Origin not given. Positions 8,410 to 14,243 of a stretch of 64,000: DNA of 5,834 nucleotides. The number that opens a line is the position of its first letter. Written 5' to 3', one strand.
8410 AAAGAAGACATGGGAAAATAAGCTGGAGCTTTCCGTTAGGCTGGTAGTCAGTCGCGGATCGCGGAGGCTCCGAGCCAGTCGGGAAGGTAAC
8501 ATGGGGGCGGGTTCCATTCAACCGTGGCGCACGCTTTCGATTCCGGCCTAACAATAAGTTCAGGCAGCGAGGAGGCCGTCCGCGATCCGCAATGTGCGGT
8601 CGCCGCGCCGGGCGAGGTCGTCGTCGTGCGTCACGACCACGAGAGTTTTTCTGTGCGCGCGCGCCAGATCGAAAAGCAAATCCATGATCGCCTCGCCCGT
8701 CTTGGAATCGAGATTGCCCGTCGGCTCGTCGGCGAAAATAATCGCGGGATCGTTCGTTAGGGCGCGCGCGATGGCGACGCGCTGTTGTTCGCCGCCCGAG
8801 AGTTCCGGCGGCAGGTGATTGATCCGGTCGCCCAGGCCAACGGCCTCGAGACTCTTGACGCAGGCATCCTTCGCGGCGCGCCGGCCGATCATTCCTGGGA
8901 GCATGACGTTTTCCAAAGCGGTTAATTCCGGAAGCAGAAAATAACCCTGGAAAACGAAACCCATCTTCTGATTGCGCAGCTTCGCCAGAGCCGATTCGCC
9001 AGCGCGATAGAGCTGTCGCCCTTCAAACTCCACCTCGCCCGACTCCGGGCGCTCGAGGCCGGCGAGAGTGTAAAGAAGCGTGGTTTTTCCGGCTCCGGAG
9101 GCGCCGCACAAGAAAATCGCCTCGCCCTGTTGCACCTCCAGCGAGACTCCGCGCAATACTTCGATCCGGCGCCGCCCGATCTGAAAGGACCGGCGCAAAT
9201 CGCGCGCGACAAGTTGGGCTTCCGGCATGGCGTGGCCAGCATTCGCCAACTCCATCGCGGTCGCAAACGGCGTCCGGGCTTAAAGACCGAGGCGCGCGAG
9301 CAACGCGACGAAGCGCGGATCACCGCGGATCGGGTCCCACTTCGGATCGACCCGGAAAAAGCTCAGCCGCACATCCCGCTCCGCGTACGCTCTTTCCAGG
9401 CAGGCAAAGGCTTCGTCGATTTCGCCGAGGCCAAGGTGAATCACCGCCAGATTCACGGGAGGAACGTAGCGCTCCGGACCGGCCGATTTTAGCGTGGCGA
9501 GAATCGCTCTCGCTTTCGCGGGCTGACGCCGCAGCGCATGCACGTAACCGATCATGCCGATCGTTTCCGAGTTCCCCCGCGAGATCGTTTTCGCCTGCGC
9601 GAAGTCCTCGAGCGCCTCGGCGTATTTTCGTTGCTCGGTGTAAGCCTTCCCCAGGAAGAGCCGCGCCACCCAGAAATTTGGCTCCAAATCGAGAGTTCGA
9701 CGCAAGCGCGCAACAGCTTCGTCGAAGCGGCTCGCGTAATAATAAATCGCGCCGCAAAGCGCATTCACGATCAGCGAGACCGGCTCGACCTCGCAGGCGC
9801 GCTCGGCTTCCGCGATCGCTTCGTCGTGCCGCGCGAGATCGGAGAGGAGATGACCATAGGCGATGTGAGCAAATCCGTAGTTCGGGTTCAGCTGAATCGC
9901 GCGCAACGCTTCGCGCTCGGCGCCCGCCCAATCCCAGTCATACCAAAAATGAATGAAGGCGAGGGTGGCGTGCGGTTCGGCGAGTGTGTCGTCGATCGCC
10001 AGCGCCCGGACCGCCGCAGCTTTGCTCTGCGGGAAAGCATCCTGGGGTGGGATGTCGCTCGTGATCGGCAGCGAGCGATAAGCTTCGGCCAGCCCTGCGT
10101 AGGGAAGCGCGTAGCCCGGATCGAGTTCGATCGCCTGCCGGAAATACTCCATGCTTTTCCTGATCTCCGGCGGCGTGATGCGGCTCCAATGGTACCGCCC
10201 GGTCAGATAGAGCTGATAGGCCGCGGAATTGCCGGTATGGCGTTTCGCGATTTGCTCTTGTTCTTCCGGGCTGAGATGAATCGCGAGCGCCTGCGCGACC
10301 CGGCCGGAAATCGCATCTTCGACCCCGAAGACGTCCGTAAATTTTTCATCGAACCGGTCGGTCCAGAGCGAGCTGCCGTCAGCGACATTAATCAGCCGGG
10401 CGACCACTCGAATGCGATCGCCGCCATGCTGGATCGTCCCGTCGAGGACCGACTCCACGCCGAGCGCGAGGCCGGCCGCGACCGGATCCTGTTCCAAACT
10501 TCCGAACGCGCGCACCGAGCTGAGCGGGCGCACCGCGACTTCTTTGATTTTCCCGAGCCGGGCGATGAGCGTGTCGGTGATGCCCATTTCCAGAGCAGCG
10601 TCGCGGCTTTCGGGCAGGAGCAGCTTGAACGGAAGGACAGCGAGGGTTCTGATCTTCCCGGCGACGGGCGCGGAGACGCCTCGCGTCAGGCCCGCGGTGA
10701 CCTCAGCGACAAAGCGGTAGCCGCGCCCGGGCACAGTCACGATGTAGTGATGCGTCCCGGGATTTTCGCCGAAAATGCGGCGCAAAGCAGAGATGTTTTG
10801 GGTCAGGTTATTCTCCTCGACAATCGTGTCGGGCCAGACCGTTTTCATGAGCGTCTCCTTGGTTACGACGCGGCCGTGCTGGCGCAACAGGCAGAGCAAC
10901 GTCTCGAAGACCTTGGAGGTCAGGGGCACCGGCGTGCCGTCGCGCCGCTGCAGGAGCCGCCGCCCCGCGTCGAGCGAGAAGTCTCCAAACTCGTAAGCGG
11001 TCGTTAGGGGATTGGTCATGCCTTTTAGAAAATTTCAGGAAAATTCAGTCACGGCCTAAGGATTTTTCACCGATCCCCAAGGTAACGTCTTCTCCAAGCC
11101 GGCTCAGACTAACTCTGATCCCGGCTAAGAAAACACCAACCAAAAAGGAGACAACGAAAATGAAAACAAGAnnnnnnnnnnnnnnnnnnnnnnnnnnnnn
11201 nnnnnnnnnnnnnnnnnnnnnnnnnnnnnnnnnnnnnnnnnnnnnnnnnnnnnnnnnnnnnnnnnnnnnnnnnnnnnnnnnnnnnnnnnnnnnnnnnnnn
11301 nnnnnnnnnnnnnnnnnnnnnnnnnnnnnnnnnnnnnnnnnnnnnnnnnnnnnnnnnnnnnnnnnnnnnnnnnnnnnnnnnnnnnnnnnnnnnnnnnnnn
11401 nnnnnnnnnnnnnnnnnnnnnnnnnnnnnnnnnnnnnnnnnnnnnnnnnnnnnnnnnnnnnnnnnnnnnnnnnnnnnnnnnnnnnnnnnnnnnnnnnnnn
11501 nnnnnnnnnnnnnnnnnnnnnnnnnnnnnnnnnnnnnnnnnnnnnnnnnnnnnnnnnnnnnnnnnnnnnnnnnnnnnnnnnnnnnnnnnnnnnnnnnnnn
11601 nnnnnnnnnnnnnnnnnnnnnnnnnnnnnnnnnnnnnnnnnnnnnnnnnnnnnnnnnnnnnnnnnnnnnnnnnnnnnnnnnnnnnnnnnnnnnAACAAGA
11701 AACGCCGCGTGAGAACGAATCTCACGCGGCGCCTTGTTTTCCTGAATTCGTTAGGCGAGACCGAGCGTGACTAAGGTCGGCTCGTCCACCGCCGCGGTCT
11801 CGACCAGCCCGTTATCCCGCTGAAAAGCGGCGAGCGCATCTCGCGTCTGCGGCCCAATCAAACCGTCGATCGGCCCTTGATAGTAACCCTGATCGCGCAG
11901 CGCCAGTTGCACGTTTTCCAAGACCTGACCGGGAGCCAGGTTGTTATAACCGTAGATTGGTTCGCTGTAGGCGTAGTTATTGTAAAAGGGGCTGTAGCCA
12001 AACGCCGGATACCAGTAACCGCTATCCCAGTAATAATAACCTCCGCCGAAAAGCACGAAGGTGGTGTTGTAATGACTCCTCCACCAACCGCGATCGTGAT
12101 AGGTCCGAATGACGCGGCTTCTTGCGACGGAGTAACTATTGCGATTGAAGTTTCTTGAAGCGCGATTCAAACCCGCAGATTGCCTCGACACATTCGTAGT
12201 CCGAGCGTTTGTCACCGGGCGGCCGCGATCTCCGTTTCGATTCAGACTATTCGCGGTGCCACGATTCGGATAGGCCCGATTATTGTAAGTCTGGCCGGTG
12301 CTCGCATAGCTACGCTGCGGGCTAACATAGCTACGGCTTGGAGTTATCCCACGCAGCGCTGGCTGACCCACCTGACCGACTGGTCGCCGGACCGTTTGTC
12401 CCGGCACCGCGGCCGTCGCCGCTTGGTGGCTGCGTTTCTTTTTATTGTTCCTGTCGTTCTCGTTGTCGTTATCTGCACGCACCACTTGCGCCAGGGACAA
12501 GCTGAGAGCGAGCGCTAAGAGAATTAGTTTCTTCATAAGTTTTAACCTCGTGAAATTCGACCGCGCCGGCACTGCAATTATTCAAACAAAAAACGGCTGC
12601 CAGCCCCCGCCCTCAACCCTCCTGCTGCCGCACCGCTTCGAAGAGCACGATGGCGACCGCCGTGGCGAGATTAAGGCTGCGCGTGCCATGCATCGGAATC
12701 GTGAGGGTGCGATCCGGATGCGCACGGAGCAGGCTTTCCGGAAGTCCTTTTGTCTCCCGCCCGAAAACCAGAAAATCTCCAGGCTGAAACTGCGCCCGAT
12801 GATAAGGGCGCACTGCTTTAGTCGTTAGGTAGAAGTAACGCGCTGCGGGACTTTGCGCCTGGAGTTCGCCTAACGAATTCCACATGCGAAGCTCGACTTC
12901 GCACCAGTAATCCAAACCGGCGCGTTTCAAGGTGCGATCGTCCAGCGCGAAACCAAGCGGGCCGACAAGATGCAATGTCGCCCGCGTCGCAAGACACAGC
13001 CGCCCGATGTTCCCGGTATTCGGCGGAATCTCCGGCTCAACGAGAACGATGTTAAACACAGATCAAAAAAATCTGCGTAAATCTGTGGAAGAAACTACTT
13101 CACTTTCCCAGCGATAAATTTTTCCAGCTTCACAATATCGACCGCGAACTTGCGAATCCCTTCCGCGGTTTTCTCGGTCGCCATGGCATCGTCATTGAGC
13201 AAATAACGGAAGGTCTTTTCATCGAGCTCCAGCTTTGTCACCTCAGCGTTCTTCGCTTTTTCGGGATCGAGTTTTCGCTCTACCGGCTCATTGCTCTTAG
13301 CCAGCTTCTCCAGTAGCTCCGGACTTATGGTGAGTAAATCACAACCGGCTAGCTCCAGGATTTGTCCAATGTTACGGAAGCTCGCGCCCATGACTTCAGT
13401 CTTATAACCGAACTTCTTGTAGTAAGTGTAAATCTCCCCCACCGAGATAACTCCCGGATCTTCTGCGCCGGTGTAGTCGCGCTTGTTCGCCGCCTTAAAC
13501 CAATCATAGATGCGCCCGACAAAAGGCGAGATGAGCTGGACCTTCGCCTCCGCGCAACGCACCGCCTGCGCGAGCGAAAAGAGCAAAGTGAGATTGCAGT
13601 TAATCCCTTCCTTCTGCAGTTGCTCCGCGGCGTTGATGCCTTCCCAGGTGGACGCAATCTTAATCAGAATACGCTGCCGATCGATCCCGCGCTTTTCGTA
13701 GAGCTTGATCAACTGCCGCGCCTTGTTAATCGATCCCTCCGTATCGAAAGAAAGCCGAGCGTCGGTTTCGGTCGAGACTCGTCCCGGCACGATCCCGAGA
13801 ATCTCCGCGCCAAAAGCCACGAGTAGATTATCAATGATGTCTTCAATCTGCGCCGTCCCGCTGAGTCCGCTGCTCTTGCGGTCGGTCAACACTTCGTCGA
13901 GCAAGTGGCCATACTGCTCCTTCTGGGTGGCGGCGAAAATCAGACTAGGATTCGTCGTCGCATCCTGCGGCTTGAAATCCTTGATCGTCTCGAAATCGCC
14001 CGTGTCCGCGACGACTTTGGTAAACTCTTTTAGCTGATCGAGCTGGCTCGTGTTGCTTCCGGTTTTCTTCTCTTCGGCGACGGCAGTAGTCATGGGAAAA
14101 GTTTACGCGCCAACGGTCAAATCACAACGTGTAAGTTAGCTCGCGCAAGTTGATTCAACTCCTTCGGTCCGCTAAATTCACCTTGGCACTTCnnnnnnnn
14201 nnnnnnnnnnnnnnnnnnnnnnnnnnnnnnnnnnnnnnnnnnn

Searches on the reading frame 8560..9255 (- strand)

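Call 8: search_protein_families(library=pfam, proteins=[window:8560-9255:-], max_evalue=0.001)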
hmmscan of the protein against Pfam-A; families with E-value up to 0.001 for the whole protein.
window:8560-9255:- (231 aa): 2 families
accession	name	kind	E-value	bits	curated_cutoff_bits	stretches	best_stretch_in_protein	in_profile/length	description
PF00005.33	ABC_tran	-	9.9e-34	117.3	25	1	34-179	1-136/137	ABC transporter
PF13304.12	AAA_21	-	0.0002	22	27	0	48-67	3-22/304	AAA domain, putative AbiEii toxin, Type IV TA system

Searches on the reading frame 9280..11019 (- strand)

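Call 8: search_protein_families(library=pfam, proteins=[window:9280-11019:-], max_evalue=0.001)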
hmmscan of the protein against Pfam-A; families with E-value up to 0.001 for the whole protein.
window:9280-11019:- (579 aa): 12 families
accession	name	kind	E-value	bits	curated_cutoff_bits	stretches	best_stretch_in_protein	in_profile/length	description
PF00486.34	Trans_reg_C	-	1.4e-19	70.4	26.2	1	28-103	1-77/77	Transcriptional regulatory protein, C terminal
PF07719.23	TPR_2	-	8e-17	60.4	27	0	455-480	6-31/34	Tetratricopeptide repeat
PF00515.34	TPR_1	-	4e-15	55.4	27.8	0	456-480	7-31/34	Tetratricopeptide repeat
PF14559.12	TPR_19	-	6.8e-14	52.4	25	1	429-470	4-45/68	Tetratricopeptide repeat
PF13181.12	TPR_8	-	2.1e-13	49.7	25.7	0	385-413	4-32/34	Tetratricopeptide repeat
PF13431.12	TPR_17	-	4e-12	45.8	24.4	0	372-403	3-34/34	Tetratricopeptide repeat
PF13424.12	TPR_12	-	1.9e-09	38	30.1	0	523-546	8-31/77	Tetratricopeptide repeat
PF13414.12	TPR_11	-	8.1e-08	32.3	26.8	0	423-463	1-41/42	TPR repeat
PF13432.12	TPR_16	-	1.8e-07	31.9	32.7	1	426-482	7-63/65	Tetratricopeptide repeat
PF13428.12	TPR_14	-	3e-07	30.9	23.5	0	384-413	3-32/44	Tetratricopeptide repeat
PF13374.12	TPR_10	-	1.7e-05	25.1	27.5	0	456-481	8-33/42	Tetratricopeptide repeat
PF12895.13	ANAPC3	-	4e-05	24.2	27.2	0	397-471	4-77/82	Anaphase-promoting complex, cyclosome, subunit 3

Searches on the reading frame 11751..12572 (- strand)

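Call 7: search_protein_families(library=pfam, proteins=[window:11751-12572:-], max_evalue=0.001)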
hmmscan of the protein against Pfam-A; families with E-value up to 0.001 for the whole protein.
window:11751-12572:- (273 aa): 2 families
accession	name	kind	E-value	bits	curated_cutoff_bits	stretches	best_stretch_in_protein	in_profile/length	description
PF01471.23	PG_binding_1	-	6.7e-13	49.1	23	1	218-269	5-56/57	Putative peptidoglycan binding domain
PF08823.16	PG_binding_2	-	0.00035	21.2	21.1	1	216-252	16-52/74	Putative peptidoglycan binding domain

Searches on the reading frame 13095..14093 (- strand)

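Call 7: search_protein_families(library=pfam, proteins=[window:13095-14093:-], max_evalue=0.001)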
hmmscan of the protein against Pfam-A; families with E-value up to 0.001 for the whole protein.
window:13095-14093:- (332 aa): 1 family
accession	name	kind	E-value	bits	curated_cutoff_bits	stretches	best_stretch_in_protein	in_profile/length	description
PF00923.25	TAL_FSA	-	9.6e-96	320.9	27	1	27-325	1-283/285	Transaldolase/Fructose-6-phosphate aldolase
